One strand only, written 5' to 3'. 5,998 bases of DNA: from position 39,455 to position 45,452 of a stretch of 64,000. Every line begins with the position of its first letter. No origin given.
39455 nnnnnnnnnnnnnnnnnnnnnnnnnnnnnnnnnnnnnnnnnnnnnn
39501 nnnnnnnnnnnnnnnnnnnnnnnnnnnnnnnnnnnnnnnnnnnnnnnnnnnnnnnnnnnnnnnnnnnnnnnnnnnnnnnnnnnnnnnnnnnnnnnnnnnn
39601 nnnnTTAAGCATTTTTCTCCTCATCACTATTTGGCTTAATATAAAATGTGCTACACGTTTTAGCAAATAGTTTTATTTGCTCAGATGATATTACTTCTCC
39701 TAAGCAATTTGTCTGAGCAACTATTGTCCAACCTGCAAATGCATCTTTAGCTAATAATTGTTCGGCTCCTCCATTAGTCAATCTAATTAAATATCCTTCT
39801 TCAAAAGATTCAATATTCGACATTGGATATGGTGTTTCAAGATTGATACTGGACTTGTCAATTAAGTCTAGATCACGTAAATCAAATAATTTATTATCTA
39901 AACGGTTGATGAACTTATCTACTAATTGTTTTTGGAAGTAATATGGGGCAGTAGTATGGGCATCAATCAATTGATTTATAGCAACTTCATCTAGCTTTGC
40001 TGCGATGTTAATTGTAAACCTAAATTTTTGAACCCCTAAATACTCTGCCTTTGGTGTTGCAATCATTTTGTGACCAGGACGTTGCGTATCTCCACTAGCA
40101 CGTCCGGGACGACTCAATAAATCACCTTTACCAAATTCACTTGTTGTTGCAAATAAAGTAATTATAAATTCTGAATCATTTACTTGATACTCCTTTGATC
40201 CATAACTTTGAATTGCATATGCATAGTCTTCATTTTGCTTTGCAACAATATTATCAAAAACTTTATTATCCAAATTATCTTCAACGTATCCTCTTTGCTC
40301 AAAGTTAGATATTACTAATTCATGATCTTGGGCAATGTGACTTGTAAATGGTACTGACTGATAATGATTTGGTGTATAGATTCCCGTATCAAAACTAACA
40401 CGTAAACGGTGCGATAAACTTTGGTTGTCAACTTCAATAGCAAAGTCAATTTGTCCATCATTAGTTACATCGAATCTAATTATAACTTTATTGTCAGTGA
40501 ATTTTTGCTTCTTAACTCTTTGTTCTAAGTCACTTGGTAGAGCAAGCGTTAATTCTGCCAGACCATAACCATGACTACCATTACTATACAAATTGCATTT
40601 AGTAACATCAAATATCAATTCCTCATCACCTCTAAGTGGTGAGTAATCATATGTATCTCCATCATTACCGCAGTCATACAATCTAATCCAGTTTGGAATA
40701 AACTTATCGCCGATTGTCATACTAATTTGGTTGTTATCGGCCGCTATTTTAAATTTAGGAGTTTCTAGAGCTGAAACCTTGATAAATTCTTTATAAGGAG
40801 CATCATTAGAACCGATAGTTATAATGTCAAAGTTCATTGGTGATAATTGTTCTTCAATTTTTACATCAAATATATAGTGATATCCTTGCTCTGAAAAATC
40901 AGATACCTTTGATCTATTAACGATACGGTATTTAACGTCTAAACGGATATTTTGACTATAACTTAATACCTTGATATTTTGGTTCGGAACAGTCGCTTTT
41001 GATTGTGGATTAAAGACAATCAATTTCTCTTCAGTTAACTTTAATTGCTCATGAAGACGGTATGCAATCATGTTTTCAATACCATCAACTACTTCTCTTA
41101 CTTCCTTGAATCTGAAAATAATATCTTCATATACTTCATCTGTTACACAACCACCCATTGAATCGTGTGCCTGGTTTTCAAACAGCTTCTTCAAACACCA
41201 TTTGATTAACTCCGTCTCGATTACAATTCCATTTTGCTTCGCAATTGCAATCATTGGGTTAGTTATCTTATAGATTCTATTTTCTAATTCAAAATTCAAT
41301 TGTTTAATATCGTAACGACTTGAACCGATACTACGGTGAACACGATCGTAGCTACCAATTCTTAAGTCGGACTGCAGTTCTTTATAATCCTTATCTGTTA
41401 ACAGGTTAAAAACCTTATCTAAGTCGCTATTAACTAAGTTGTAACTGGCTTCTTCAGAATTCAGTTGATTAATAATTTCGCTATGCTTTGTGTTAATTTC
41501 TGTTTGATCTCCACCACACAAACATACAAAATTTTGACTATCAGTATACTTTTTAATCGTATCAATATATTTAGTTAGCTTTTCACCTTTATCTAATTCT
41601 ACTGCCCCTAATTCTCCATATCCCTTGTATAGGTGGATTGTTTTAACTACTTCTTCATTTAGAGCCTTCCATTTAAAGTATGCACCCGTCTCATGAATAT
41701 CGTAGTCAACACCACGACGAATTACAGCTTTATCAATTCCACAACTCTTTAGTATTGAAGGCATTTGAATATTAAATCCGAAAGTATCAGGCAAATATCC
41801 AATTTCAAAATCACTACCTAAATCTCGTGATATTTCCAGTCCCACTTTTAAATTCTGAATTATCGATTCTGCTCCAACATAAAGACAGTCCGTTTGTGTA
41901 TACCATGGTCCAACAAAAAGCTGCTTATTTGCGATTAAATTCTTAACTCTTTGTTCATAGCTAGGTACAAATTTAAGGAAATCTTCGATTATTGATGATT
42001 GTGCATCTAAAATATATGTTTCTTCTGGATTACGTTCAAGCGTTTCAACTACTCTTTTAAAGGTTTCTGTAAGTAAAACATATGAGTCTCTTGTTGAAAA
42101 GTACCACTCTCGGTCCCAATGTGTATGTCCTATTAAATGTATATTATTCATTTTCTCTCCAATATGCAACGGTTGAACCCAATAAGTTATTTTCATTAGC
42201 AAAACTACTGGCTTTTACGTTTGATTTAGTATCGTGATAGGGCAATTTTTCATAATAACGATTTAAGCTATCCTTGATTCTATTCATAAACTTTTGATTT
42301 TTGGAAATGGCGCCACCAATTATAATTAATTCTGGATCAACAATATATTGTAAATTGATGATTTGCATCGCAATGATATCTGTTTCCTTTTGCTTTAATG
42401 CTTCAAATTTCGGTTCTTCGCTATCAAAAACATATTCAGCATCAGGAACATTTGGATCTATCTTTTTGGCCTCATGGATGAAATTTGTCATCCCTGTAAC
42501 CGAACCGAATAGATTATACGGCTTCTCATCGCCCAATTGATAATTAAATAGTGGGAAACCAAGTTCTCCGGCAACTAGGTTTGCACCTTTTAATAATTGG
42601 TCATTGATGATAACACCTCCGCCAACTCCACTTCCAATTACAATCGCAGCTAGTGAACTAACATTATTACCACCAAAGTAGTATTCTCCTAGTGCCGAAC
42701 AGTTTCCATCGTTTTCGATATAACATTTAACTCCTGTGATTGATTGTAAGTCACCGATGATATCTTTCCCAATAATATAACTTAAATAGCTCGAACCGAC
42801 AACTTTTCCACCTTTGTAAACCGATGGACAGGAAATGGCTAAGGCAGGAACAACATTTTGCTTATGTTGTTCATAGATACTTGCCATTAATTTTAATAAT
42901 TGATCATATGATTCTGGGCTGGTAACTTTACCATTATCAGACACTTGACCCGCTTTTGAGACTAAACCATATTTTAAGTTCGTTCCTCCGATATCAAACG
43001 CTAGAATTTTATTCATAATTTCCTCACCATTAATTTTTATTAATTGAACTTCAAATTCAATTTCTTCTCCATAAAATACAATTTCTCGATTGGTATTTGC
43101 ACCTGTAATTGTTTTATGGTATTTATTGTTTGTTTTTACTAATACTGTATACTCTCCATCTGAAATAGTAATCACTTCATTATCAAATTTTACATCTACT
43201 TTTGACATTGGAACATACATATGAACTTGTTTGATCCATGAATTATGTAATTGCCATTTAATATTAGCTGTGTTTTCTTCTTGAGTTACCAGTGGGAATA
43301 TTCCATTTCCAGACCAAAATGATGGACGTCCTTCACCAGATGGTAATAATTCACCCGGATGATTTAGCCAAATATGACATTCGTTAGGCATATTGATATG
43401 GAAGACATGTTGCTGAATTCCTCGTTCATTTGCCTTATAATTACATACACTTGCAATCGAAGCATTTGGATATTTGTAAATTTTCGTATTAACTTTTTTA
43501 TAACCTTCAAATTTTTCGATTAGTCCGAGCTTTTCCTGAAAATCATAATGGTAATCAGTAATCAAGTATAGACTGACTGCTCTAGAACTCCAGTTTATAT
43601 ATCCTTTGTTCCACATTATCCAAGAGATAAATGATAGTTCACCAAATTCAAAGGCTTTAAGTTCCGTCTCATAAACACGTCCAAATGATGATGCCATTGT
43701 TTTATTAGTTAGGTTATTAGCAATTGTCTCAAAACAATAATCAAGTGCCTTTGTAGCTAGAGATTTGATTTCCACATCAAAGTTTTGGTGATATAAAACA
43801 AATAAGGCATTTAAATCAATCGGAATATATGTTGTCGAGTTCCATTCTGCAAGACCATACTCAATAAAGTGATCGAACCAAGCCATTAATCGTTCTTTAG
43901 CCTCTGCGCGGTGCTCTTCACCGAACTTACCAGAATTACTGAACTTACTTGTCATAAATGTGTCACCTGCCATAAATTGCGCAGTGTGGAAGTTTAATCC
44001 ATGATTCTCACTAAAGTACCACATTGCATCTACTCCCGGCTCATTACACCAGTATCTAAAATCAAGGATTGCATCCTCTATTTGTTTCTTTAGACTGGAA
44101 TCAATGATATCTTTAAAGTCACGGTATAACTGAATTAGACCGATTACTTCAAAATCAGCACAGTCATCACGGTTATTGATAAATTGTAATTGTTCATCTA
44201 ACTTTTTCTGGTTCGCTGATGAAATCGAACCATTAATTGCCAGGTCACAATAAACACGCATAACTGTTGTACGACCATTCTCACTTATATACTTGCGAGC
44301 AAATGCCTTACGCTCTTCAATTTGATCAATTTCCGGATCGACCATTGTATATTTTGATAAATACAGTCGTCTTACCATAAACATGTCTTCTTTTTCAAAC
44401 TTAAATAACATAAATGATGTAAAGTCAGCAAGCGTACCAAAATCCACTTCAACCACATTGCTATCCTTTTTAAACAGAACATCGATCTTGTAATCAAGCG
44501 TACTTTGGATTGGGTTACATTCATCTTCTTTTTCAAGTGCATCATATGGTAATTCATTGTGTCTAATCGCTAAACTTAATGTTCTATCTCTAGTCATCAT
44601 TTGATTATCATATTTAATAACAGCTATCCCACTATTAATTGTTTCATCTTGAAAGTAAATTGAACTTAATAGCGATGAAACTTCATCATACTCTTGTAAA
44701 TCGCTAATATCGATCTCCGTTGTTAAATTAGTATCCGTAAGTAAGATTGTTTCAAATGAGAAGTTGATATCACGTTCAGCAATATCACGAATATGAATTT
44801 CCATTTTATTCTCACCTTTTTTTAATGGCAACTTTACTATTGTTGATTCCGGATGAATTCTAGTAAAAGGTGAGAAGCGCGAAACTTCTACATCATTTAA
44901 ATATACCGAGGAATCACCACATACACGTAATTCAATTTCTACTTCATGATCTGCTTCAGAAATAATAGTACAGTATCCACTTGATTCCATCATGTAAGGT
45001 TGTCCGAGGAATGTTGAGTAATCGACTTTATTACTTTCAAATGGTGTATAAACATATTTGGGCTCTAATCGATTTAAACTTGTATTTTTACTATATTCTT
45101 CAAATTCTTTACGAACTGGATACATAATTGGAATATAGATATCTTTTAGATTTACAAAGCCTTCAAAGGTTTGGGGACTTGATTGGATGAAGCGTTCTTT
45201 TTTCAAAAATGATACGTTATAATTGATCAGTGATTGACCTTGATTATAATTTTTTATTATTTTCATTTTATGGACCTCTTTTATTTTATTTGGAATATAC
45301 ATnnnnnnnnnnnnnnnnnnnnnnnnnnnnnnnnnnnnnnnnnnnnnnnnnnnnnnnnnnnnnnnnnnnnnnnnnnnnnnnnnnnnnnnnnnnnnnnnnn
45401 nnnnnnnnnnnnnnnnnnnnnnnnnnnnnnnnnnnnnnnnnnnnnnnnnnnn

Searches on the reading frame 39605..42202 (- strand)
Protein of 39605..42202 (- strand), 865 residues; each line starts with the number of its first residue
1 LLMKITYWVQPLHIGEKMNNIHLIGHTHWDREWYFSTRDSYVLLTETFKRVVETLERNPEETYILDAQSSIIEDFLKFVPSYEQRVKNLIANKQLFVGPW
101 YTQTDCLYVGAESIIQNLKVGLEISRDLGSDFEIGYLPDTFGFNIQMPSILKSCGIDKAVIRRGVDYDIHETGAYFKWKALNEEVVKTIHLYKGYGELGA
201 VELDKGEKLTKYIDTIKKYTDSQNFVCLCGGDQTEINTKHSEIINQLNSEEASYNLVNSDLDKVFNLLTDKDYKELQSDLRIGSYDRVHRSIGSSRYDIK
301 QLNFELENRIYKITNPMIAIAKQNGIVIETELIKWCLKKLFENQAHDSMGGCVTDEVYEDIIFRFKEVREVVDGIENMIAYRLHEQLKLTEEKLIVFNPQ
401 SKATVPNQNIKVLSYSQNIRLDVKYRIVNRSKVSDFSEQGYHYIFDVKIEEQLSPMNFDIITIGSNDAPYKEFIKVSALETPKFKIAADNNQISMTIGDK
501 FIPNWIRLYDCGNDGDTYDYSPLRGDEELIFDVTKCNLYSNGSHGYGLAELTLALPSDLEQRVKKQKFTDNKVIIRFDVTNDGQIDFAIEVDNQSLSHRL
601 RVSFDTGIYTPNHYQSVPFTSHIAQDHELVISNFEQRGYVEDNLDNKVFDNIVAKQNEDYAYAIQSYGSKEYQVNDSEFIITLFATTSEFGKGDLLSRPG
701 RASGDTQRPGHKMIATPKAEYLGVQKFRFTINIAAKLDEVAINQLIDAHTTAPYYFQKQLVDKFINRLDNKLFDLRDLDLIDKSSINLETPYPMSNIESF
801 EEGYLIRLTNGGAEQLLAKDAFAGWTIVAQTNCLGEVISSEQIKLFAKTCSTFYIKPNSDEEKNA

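Call 59: search_protein_families(library=pfam, proteins=[window:39605-42202:-], max_evalue=0.001)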
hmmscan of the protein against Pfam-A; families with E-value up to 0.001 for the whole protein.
window:39605-42202:- (865 aa): 2 families
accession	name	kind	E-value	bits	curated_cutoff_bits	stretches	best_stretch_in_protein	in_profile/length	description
PF01074.27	Glyco_hydro_38N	-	3.5e-34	118.9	25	1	20-269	1-256/270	Glycosyl hydrolases family 38 N-terminal domain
PF09261.16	Alpha-mann_mid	-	6.2e-08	33.1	31.1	1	288-371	2-84/96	Alpha mannosidase middle domain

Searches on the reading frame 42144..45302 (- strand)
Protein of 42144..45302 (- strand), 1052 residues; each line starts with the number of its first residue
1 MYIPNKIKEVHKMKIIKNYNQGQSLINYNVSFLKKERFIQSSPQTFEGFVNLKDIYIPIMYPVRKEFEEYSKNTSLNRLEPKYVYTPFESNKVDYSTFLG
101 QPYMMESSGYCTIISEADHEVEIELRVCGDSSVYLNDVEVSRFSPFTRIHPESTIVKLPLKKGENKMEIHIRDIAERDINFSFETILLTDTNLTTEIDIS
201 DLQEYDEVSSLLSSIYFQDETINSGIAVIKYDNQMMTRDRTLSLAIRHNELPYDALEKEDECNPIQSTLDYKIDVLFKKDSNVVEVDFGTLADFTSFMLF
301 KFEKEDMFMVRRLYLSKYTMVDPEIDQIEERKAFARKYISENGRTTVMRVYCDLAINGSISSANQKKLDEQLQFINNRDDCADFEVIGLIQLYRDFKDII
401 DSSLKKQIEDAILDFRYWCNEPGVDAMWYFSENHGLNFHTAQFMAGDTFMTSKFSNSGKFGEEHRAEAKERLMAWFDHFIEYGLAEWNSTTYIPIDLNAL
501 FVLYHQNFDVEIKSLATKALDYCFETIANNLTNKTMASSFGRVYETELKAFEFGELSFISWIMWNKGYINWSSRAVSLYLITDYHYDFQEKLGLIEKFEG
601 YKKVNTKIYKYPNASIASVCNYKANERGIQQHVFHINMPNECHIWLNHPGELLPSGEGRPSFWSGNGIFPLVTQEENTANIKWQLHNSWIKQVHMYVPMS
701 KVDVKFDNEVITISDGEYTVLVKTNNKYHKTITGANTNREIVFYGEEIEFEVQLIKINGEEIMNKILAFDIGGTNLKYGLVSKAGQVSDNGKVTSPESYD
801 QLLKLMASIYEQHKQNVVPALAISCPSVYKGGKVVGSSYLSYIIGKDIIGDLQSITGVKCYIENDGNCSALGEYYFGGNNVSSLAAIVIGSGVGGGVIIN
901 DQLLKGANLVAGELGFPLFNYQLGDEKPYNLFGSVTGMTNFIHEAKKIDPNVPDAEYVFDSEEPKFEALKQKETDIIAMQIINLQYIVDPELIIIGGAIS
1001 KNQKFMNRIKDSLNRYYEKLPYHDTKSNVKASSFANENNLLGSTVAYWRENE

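Call 59: search_protein_families(library=pfam, proteins=[window:42144-45302:-], max_evalue=0.001)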
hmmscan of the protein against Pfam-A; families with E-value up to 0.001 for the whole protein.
window:42144-45302:- (1052 aa): 1 family
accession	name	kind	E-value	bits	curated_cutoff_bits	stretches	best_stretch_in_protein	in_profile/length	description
PF00480.26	ROK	-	5.2e-29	102.1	22.9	1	767-1044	2-288/294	ROK family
